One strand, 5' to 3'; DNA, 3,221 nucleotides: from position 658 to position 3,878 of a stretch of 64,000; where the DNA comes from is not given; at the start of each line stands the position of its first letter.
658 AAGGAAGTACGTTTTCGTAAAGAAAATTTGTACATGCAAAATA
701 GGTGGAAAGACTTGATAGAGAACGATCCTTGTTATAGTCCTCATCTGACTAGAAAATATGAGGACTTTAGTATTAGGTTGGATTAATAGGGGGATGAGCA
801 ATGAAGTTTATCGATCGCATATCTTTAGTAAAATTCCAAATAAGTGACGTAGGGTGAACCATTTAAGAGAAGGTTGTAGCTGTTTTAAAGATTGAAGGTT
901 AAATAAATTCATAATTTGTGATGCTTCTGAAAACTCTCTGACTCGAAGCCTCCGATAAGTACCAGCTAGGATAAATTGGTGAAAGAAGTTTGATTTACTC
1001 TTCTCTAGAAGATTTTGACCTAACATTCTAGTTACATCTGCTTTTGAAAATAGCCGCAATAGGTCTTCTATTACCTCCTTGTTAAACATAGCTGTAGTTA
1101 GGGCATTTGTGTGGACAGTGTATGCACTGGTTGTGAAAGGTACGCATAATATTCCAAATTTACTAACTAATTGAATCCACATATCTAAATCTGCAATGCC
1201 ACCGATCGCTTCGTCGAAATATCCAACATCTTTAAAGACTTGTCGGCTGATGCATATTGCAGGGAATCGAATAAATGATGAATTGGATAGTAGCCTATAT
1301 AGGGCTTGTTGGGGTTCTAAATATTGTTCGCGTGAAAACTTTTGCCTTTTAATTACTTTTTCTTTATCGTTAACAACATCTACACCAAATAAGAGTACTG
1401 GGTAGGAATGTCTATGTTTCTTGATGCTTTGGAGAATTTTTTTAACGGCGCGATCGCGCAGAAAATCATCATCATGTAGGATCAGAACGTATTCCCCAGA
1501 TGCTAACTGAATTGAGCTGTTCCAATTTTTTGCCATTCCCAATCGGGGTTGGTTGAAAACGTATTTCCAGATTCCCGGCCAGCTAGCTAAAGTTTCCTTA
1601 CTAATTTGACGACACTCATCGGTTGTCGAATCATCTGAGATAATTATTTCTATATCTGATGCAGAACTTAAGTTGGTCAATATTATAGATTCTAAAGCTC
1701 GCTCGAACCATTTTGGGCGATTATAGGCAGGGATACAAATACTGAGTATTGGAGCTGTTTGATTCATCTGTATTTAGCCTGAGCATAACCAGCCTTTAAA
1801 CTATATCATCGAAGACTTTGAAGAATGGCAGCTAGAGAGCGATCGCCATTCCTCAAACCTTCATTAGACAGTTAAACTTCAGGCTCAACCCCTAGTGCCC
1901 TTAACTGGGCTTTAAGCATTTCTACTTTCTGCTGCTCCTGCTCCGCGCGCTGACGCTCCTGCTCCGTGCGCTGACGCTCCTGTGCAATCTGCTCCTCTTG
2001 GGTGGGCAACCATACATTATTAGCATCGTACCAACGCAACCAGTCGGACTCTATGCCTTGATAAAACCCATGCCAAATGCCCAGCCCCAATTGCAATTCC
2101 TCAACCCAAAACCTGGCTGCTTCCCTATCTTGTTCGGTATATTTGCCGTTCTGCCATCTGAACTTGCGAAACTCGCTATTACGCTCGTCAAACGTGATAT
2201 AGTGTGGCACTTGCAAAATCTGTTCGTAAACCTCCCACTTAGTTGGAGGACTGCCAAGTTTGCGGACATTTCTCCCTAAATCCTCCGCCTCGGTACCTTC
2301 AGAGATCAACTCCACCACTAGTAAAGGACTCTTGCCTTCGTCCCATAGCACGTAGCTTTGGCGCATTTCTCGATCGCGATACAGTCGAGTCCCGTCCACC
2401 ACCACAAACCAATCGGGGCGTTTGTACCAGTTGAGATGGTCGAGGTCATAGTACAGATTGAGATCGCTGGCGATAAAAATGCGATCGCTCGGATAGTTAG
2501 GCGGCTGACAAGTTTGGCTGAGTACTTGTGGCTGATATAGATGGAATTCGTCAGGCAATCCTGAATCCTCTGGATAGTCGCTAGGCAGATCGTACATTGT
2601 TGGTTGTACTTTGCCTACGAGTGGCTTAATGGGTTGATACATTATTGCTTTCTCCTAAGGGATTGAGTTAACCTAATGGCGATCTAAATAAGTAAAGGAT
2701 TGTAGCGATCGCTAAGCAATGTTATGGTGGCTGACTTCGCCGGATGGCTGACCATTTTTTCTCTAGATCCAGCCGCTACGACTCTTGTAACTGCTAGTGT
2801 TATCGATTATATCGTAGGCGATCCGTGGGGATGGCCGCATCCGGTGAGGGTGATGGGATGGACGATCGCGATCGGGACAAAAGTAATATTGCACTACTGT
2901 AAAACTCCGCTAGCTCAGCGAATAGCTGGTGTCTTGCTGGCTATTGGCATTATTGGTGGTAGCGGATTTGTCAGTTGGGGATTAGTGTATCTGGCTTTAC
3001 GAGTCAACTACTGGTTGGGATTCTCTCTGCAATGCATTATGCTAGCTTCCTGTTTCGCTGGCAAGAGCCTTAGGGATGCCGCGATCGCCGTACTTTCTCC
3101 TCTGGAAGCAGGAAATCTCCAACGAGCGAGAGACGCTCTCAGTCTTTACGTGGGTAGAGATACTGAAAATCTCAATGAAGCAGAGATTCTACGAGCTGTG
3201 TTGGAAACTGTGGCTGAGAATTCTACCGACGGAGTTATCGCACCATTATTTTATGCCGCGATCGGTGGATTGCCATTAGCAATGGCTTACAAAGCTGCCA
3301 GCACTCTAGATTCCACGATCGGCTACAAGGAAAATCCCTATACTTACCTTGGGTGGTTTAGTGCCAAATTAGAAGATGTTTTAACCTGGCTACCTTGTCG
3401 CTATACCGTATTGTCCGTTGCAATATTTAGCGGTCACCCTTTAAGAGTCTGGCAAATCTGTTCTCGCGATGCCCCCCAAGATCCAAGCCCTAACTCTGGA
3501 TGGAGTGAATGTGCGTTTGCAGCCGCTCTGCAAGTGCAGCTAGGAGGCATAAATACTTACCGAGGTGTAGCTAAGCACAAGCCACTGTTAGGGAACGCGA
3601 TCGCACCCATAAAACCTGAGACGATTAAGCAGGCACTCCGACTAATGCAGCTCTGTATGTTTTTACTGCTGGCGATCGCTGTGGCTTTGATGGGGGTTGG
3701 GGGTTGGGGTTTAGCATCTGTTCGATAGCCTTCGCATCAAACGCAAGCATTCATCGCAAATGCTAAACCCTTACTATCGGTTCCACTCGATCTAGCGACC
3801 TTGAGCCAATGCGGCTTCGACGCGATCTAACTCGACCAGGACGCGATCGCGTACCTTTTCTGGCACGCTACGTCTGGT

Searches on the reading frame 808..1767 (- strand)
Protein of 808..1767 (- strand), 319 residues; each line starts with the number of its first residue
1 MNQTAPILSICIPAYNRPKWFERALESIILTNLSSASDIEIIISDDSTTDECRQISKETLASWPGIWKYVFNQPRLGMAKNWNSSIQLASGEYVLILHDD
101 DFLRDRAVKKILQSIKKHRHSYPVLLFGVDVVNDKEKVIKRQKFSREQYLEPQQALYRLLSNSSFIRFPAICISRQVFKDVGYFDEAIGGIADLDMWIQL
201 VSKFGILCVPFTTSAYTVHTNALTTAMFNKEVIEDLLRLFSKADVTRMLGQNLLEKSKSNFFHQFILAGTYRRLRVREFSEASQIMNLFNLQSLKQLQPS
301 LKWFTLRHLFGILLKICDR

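Call 74: search_protein_families(library=pfam, proteins=[window:808-1767:-])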
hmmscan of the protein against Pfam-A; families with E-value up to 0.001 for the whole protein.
window:808-1767:- (319 aa): 3 families
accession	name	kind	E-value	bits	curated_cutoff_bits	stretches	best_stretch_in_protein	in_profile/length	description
PF00535.33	Glycos_transf_2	-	9.9e-26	91.1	23.3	1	9-181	1-167/168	Glycosyl transferase family 2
PF10111.15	Glyco_tranf_2_2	-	1.3e-06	28.5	27.3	1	36-224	27-223/276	Glycosyltransferase like family 2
PF13641.12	Glyco_tranf_2_3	-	3.3e-06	27.7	27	1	8-123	3-115/230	Glycosyltransferase like family 2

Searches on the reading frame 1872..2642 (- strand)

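Call 74: search_protein_families(library=pfam, proteins=[window:1872-2642:-])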
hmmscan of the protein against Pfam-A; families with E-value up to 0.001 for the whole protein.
window:1872-2642:- (256 aa): 1 family
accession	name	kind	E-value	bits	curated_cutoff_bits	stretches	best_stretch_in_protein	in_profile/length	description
PF05685.18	Uma2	-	1.5e-14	54.3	27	1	39-185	37-164/172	Putative restriction endonuclease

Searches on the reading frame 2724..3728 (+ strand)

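Call 74: search_protein_families(library=pfam, proteins=[window:2724-3728:+])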
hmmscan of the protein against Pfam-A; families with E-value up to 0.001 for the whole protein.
window:2724-3728:+ (334 aa): 1 family
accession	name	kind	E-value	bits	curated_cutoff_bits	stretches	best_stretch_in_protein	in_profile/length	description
PF03186.18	CobD_Cbib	-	8.2e-103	344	34.4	1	21-308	1-282/282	CobD/Cbib protein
